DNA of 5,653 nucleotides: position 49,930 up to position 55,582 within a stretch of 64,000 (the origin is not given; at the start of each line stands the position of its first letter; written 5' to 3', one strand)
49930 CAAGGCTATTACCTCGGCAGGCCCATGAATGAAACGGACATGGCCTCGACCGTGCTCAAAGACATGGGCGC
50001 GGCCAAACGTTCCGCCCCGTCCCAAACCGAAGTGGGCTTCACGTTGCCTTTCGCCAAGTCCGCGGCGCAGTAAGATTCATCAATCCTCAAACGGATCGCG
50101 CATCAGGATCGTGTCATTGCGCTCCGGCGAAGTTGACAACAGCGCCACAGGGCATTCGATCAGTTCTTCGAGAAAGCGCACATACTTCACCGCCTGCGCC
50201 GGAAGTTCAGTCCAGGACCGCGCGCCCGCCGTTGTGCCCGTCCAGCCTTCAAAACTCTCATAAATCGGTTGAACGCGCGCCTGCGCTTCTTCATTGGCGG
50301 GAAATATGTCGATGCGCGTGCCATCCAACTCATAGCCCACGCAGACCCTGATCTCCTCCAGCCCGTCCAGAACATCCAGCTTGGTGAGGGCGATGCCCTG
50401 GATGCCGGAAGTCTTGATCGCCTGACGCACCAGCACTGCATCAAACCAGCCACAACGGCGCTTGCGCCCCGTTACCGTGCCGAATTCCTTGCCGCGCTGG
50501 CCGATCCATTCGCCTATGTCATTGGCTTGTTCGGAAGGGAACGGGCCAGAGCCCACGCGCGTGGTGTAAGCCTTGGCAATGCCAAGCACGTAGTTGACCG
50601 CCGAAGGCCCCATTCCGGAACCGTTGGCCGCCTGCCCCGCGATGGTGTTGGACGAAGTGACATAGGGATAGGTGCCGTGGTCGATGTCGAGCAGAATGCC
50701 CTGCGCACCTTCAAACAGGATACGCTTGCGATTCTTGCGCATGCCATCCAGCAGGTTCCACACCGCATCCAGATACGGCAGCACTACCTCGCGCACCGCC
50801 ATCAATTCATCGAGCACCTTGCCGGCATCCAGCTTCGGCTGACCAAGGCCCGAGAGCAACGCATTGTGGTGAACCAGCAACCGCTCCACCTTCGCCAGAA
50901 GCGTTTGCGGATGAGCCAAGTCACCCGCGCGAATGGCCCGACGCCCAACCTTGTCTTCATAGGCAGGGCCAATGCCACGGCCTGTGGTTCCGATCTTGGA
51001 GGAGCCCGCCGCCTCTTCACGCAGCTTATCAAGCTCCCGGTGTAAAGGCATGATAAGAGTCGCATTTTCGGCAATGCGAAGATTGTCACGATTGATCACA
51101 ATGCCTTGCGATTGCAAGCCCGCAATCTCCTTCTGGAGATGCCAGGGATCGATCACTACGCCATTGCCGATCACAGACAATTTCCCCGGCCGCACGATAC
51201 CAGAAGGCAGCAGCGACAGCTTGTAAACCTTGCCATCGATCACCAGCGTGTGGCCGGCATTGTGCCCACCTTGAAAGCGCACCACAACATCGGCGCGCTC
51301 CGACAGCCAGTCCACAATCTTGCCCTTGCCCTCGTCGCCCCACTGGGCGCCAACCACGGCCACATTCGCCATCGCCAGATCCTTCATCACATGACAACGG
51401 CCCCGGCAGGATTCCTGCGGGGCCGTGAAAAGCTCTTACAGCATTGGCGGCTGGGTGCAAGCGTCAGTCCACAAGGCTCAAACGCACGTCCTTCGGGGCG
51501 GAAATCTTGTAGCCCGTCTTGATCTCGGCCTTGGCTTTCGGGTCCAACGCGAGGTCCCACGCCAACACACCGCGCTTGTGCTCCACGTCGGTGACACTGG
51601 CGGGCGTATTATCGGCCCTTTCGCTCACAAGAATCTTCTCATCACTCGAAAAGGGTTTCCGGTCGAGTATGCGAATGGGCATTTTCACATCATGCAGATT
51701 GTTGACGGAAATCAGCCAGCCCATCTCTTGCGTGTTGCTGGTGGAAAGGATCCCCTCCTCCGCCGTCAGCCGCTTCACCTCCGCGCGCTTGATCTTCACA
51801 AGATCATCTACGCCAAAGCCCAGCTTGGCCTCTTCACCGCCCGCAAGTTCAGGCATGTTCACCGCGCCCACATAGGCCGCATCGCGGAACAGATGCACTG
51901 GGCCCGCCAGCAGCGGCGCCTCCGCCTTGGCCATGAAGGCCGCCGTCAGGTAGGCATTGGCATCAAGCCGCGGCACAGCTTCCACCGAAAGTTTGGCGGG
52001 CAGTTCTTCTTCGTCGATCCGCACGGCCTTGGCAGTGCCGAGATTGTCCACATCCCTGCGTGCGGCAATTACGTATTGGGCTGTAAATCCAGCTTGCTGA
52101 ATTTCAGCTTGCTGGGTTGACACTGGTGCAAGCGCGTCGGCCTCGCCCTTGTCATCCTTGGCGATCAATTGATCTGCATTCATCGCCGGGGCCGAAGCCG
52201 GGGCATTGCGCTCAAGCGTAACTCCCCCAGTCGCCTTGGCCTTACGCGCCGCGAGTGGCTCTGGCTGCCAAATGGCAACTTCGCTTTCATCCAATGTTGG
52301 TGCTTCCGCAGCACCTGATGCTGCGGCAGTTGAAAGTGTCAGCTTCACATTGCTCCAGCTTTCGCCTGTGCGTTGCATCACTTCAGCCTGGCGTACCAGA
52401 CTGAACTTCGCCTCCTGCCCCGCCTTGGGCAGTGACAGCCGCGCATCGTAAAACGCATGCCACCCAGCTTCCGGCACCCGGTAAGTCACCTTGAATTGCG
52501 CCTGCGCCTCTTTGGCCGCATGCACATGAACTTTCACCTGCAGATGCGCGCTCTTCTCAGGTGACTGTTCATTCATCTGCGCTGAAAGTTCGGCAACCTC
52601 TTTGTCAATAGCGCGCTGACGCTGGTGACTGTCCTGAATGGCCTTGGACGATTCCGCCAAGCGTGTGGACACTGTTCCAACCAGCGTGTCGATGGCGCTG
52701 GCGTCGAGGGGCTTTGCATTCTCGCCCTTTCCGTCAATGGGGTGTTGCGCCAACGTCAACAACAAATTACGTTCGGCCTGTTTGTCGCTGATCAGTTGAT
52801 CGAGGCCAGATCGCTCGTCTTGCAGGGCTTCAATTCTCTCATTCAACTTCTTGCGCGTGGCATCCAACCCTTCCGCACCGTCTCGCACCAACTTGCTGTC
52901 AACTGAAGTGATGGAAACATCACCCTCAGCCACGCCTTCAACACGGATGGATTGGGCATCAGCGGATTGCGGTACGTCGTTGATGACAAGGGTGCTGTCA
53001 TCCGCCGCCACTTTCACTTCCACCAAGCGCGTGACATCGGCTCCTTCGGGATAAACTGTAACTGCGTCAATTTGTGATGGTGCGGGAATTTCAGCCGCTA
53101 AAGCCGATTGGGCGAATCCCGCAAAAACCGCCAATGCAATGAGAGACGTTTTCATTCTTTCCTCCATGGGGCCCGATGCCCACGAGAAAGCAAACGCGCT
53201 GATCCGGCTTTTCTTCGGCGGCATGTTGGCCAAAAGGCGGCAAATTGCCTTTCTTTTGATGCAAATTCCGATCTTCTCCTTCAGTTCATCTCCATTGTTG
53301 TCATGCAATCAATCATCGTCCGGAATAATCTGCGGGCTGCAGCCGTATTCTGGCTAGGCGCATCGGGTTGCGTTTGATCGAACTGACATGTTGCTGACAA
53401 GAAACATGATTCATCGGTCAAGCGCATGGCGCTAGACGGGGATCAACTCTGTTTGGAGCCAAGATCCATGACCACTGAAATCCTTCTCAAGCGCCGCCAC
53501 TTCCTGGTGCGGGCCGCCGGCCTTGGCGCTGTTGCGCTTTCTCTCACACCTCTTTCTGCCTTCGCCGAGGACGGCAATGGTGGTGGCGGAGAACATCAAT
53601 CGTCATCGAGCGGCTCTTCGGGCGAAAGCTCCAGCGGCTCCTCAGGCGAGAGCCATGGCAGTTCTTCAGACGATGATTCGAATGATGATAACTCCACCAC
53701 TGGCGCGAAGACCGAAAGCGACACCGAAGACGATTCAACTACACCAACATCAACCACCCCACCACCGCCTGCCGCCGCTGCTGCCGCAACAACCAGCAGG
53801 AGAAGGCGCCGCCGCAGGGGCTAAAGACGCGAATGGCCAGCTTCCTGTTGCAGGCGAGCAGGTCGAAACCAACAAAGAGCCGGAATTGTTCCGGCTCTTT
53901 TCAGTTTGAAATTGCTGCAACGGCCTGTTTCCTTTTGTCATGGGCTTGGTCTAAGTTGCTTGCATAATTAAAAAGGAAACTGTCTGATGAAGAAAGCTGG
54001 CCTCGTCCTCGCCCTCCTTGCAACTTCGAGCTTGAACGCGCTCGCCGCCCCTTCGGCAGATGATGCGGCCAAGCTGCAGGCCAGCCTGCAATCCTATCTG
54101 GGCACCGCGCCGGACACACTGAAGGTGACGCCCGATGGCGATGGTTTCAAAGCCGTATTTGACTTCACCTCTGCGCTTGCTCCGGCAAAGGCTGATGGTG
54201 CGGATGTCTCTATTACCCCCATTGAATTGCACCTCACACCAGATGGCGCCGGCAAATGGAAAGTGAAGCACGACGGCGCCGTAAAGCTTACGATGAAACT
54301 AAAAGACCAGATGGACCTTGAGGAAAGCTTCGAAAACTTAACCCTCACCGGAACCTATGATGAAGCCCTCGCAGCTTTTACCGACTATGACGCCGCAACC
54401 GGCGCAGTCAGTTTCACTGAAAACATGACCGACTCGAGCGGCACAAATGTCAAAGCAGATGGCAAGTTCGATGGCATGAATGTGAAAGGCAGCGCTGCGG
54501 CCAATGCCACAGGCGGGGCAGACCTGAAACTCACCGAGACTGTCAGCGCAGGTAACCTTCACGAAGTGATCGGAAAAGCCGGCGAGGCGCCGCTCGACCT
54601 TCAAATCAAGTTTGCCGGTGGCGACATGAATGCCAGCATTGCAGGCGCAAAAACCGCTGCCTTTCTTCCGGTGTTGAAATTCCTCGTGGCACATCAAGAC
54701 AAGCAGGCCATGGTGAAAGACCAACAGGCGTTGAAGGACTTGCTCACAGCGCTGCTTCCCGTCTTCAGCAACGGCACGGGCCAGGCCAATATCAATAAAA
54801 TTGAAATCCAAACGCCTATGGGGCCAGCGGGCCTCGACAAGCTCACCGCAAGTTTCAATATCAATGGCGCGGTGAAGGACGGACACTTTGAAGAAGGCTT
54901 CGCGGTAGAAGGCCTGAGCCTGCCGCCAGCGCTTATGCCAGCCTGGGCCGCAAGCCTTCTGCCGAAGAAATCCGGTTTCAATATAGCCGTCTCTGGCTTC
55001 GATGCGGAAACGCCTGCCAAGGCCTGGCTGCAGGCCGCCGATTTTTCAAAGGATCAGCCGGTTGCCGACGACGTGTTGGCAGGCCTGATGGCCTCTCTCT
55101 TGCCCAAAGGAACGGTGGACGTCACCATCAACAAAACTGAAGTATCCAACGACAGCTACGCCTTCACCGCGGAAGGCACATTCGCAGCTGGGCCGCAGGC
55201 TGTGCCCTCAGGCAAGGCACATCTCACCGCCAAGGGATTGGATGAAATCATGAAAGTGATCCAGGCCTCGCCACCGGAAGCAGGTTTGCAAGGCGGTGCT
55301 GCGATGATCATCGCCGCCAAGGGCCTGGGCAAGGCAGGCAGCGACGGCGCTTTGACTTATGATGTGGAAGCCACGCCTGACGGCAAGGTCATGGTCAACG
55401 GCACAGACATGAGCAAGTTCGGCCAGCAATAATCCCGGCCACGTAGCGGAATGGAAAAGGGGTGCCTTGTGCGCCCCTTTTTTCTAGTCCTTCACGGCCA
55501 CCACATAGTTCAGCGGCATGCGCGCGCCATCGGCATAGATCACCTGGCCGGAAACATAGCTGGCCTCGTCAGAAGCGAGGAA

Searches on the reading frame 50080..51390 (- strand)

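Call 21: search_protein_families(library=pfam, proteins=[window:50080-51390:-])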
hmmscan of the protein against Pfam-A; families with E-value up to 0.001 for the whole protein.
window:50080-51390:- (436 aa): 1 family
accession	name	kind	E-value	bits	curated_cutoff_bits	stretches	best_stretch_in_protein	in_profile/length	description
PF00709.27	Adenylsucc_synt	-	7.1e-178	592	27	1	11-428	1-416/416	Adenylosuccinate synthetase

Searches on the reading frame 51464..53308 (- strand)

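Call 21: search_protein_families(library=pfam, proteins=[window:51464-53308:-])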
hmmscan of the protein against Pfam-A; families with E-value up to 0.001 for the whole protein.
window:51464-53308:- (614 aa): 2 families
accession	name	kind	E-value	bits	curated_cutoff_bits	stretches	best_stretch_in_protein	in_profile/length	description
PF13598.12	DUF4139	-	9.4e-45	153.3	31.8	1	273-606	2-205/205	Domain of unknown function (DUF4139)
PF13600.11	DUF4140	-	2.6e-16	60.3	27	1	83-182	1-97/98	N-terminal domain of unknown function (DUF4140)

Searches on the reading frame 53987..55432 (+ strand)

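Call 21: search_protein_families(library=pfam, proteins=[window:53987-55432:+])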
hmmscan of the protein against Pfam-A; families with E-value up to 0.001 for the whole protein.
window:53987-55432:+ (481 aa): 1 family
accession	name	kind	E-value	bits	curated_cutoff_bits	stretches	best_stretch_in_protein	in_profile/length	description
PF09898.14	DUF2125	-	0.00023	21.2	24.2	1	376-449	217-291/319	Uncharacterized protein conserved in bacteria (DUF2125)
